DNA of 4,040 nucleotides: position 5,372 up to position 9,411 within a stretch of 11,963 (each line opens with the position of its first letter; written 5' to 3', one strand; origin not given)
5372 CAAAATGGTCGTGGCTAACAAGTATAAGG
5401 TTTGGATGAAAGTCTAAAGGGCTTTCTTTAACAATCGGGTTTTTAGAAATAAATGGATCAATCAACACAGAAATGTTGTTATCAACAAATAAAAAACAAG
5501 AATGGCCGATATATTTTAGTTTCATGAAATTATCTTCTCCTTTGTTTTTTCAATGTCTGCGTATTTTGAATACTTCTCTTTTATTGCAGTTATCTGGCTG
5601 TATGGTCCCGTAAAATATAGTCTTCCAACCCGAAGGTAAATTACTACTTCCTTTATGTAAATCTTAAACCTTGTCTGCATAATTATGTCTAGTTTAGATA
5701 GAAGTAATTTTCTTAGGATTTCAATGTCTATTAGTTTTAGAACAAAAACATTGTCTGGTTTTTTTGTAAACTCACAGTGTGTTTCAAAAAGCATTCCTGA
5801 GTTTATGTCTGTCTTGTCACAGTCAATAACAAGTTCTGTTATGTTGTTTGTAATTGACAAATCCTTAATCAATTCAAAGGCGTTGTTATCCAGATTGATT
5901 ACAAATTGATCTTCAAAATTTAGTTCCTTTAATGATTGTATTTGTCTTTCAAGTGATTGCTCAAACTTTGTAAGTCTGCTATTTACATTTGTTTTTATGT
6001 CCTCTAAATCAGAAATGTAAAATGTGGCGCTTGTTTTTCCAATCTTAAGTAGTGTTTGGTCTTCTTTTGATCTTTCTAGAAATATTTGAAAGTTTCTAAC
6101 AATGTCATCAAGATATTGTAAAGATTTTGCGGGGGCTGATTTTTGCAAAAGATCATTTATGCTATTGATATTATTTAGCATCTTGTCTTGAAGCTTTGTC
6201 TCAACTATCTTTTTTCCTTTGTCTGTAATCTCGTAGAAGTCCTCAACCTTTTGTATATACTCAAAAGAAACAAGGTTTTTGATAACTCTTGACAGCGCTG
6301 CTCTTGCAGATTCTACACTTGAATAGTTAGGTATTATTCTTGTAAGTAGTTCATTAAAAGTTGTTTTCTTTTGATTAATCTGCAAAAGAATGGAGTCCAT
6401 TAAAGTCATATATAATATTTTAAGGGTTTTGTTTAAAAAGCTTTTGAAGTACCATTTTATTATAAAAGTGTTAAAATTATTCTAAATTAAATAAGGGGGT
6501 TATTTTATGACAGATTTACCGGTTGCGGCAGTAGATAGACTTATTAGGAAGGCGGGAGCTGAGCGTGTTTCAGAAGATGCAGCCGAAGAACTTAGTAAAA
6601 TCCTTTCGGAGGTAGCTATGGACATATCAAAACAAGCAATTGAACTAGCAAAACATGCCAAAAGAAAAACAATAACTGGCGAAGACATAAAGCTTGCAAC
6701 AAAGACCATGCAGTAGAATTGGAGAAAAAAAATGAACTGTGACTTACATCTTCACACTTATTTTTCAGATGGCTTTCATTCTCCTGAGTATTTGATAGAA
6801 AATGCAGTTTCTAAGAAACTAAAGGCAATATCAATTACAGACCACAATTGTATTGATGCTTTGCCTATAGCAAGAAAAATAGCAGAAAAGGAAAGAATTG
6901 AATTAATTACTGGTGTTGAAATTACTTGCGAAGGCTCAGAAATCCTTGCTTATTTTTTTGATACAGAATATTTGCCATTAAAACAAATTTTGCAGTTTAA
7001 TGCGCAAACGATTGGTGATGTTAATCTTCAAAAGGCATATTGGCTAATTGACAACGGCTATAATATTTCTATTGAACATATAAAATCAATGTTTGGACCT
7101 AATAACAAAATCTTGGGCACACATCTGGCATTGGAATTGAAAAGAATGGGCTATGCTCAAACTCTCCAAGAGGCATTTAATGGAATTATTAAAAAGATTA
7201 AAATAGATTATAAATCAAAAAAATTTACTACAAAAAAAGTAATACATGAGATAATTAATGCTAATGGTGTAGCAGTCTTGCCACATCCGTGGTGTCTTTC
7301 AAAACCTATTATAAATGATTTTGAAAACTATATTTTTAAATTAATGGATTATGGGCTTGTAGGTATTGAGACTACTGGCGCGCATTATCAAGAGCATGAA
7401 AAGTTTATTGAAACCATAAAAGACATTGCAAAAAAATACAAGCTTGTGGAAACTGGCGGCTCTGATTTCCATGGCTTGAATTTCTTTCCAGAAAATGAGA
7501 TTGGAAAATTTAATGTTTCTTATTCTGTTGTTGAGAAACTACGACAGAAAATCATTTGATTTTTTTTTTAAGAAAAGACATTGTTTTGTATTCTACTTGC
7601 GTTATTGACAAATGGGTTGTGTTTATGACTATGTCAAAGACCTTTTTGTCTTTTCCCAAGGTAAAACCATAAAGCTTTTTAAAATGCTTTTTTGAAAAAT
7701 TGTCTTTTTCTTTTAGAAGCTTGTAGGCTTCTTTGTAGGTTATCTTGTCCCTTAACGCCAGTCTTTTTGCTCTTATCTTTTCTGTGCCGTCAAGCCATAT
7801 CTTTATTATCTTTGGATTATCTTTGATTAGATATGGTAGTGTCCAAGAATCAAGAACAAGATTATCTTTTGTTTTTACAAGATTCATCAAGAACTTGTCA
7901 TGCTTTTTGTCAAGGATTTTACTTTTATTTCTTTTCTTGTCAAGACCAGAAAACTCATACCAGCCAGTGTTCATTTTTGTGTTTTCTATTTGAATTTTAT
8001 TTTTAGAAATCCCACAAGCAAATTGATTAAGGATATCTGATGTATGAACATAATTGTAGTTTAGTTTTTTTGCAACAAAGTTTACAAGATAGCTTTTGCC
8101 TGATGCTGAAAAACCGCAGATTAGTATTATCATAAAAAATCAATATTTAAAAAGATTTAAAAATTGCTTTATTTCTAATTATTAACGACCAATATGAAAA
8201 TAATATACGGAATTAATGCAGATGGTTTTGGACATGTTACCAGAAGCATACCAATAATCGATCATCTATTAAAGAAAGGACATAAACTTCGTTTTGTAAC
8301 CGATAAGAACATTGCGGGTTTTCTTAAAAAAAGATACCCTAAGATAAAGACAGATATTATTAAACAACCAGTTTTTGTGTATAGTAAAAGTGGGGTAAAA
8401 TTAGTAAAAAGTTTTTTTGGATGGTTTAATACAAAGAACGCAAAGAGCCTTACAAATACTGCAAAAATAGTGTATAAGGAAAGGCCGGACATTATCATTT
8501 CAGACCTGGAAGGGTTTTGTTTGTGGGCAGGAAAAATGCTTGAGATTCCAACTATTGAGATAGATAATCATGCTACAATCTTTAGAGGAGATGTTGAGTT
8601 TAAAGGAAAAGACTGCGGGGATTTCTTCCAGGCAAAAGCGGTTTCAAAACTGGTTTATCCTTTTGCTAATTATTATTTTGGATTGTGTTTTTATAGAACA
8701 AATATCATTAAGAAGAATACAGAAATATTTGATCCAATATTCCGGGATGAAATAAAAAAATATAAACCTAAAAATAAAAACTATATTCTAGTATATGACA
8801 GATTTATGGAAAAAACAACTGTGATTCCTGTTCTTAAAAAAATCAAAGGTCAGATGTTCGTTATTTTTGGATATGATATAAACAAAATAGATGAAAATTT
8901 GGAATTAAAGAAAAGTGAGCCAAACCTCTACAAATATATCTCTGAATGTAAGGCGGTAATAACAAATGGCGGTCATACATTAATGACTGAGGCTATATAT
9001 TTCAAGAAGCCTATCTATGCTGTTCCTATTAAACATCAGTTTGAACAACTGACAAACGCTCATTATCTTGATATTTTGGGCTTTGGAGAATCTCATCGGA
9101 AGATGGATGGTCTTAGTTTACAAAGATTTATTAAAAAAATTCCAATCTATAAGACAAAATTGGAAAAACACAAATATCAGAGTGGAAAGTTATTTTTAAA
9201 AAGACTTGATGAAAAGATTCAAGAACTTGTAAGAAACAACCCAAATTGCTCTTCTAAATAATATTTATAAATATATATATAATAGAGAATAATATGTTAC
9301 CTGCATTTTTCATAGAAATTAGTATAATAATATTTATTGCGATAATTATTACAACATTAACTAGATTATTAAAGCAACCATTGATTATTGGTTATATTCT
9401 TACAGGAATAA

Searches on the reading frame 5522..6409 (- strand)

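Call 11: search_protein_families(library=pfam, proteins=[window:5522-6409:-], max_evalue=0.01)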
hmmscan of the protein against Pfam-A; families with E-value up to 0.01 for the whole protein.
window:5522-6409:- (295 aa): 1 family
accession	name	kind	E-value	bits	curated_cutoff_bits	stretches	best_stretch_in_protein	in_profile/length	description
PF14947.12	HTH_45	-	0.00089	19.7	25.5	1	39-71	36-68/77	Winged helix-turn-helix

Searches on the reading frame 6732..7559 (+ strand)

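Call 11: search_protein_families(library=pfam, proteins=[window:6732-7559:+], max_evalue=0.01)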
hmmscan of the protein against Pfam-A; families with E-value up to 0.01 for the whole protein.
window:6732-7559:+ (275 aa): 1 family
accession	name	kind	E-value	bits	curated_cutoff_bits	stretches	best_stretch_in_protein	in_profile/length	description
PF02811.25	PHP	-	1.1e-12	49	26.4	1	4-162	1-98/164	PHP domain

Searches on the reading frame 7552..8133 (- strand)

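Call 11: search_protein_families(library=pfam, proteins=[window:7552-8133:-], max_evalue=0.01)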
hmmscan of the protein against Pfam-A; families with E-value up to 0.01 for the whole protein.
window:7552-8133:- (193 aa): 5 families
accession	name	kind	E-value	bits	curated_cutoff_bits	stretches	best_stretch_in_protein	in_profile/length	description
PF13189.12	Cytidylate_kin2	-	2.6e-20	73.7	28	1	3-174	2-176/176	Cytidylate kinase-like family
PF13238.12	AAA_18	-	3.5e-09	37.6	29.4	1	3-136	1-119/128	AAA domain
PF02224.24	Cytidylate_kin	-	1e-07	32.4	26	1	4-52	2-50/211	Cytidylate kinase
PF13671.12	AAA_33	-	0.00041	21.1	27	1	3-39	2-38/143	AAA domain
PF13207.12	AAA_17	-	0.00077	20.2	27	1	7-50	2-47/136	AAA domain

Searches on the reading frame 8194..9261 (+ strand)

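Call 11: search_protein_families(library=pfam, proteins=[window:8194-9261:+], max_evalue=0.01)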
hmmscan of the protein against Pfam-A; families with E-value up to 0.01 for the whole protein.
window:8194-9261:+ (355 aa): 2 families
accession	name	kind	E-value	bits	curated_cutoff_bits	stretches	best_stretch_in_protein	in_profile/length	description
PF13528.12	Glyco_trans_1_3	-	7.1e-60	203.3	25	1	1-317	1-322/322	Glycosyl transferase family 1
PF04101.22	Glyco_tran_28_C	-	0.0002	21.8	22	1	234-330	54-154/166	Glycosyltransferase family 28 C-terminal domain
